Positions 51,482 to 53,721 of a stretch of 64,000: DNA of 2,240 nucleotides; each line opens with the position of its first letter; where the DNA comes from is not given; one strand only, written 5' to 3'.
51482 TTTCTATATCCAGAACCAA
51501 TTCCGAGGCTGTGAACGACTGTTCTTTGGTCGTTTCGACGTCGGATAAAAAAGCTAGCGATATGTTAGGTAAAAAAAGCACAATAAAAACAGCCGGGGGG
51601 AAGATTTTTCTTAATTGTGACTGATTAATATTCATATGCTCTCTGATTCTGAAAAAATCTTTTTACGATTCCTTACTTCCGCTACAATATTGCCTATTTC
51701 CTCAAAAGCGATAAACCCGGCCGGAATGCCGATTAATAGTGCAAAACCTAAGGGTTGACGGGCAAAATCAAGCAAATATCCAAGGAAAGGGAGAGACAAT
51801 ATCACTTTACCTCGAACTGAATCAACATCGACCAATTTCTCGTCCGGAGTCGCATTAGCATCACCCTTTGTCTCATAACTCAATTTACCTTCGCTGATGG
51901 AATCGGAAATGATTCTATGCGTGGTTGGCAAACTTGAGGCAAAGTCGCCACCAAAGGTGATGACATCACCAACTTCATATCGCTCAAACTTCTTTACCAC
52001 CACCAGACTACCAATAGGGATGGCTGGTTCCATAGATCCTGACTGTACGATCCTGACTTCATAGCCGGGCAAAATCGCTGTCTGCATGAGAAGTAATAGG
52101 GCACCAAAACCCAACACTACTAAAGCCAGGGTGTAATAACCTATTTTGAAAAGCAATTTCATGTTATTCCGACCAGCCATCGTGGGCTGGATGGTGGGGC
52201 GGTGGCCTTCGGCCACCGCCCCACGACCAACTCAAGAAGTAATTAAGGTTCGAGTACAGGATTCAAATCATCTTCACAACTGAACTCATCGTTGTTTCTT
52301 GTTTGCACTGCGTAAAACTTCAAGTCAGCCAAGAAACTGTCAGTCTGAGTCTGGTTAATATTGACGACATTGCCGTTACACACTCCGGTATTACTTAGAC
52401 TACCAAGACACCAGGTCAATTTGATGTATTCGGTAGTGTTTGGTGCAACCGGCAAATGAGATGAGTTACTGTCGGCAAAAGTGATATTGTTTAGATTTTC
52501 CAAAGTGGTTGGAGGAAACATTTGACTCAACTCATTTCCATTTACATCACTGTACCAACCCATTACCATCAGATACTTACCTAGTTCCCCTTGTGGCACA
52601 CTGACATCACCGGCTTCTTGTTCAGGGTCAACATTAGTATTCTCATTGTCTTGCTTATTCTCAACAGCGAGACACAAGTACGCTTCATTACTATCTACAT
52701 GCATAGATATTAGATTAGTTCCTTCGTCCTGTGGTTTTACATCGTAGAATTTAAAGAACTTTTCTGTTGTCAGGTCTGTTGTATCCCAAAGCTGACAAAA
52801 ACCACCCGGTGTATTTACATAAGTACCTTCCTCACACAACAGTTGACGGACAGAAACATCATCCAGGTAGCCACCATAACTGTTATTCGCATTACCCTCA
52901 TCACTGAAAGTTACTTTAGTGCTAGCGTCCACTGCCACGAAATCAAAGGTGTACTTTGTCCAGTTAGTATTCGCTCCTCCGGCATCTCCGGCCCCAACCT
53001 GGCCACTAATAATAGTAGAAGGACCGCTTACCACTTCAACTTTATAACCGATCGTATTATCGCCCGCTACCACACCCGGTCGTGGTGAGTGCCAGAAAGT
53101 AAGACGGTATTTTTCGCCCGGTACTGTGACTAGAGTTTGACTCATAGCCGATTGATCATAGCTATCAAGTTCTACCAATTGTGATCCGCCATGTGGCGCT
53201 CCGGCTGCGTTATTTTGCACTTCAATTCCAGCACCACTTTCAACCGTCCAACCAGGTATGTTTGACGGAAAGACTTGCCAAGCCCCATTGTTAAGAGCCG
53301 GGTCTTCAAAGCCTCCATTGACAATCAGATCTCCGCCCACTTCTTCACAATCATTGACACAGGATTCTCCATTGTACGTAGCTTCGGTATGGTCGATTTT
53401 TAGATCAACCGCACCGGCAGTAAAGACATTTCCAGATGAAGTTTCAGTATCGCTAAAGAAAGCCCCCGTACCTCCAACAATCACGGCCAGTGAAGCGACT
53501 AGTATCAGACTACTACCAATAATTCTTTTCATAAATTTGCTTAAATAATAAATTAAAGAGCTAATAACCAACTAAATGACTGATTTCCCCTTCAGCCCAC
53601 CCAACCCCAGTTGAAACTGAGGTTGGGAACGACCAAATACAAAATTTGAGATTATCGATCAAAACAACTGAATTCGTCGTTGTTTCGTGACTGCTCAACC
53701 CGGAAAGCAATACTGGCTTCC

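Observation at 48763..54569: Expanded SipW operon with four cognate substrates, including an LTD fusion and a membrane-anchored TasA-like protein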

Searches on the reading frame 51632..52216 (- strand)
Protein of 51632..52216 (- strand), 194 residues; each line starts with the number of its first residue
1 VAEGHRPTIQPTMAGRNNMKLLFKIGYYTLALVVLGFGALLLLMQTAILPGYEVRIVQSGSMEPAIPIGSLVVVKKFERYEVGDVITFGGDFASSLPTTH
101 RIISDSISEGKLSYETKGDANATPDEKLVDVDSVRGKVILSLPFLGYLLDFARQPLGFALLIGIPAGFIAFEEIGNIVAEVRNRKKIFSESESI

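Call 3: search_protein_families(library=pfam, proteins=[window:51632-52216:-], max_evalue=0.1)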
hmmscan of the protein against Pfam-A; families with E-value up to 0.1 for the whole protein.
window:51632-52216:- (194 aa): 2 families
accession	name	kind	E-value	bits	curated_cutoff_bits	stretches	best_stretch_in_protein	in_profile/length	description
PF10502.14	Peptidase_S26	-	0.00015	22.2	22.9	1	40-103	11-78/168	Signal peptidase, peptidase S26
PF00717.28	Peptidase_S24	-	0.011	15.8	23.3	1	57-87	40-70/116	Peptidase S24-like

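Call 4: search_protein_families(library=ncbifam, proteins=[window:51632-52216:-], max_evalue=0.1)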
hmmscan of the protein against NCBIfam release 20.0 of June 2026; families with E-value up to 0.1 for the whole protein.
window:51632-52216:- (194 aa): 4 families
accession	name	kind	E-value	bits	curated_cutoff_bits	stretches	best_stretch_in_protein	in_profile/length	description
TIGR02228.1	sigpep_I_arch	equivalog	2.2e-27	95.9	51.85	1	28-172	8-153/158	signal peptidase I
NF046067.1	SigPepSipWBacil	equivalog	2.2e-27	95.9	190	1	50-180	36-168/189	signal peptidase I SipW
TIGR02227.1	sigpep_I_bact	equivalog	1.8e-05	24.7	47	1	40-103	8-75/162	signal peptidase I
NF008114.0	PRK10861.1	equivalog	0.07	12.4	277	1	37-87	70-116/324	signal peptidase I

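Call 73: search_solved_structures(query=window:51632-52162:-, max_evalue=1, show_alignments=2)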
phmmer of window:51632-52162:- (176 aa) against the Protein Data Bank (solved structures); distinct sequences matched with E-value up to 1: 4.
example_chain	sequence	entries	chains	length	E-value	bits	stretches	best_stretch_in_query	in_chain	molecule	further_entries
7p2q_A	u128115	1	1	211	1.1e-06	31.9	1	9-111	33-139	Signal peptidase complex catalytic subunit SEC11C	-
7p2p_A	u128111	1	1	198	4.1e-06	30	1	11-110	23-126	Signal peptidase complex catalytic subunit SEC11A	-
9rjb_A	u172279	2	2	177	8.3e-06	29.1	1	11-110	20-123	Signal peptidase complex catalytic subunit SEC11A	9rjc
4wkc_A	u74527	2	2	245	0.76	12.9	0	15-76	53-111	5'-methylthioadenosine/S-adenosylhomocysteine nucleosidase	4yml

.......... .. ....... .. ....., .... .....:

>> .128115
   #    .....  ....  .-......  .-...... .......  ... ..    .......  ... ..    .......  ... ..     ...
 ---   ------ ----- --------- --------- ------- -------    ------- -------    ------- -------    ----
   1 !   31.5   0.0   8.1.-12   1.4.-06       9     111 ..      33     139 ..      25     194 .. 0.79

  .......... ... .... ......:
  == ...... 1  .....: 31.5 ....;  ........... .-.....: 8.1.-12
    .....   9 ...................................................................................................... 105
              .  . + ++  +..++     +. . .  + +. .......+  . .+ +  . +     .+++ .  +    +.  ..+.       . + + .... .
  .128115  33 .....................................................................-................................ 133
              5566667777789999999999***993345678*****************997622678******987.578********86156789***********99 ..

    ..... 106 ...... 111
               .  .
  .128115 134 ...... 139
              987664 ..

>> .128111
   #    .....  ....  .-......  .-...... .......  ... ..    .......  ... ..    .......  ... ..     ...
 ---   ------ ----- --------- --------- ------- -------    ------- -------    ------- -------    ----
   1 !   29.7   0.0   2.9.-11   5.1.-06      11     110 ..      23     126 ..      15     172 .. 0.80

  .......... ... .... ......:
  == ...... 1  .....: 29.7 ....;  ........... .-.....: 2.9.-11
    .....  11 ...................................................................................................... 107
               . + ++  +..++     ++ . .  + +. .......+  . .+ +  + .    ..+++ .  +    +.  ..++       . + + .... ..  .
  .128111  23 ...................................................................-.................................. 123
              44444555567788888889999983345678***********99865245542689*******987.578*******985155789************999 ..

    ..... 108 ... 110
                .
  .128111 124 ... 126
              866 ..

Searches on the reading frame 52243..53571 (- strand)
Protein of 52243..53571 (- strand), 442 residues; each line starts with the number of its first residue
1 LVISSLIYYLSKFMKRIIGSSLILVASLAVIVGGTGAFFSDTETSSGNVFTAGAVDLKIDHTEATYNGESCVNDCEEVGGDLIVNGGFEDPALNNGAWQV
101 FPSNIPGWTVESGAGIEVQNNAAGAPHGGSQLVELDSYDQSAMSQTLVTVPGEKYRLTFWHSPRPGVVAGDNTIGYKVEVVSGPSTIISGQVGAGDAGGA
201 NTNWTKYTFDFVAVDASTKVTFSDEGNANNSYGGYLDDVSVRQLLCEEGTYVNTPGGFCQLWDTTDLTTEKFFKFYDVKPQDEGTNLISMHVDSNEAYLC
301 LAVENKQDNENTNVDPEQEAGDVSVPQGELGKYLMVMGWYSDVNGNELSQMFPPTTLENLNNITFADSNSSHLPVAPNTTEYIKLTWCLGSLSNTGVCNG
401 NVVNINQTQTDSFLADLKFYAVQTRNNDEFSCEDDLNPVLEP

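Call 3: search_protein_families(library=pfam, proteins=[window:52243-53571:-], max_evalue=0.1)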
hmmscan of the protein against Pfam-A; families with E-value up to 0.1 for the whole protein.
window:52243-53571:- (442 aa): 4 families
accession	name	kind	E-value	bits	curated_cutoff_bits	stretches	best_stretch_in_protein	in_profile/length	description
PF04862.18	DUF642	-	1.1e-09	38.7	27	1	82-242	2-157/157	Protein of unknown function (DUF642)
PF12389.13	Peptidase_M73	-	6.5e-06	26.5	22.5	1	18-63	6-51/196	Camelysin metallo-endopeptidase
PF22825.2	HpiC1-like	-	6.9e-06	26.7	27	1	83-215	5-143/174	HpiC1 cyclase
PF02018.23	CBM_4_9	-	0.025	15.4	25.9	0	81-222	2-127/136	Carbohydrate binding domain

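Call 4: search_protein_families(library=ncbifam, proteins=[window:52243-53571:-], max_evalue=0.1)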
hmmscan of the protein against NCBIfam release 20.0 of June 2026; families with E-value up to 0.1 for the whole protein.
window:52243-53571:- (442 aa): 2 families
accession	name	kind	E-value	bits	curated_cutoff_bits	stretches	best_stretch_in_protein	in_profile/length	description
TIGR04362.1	choice_anch_C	subfamily_domain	6.5e-23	81.7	120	1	82-241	2-157/157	choice-of-anchor C family protein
TIGR04088.1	cognate_SipW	domain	2.8e-06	27.3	19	1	23-55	3-34/34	SipW-dependent-type signal peptide-containing protein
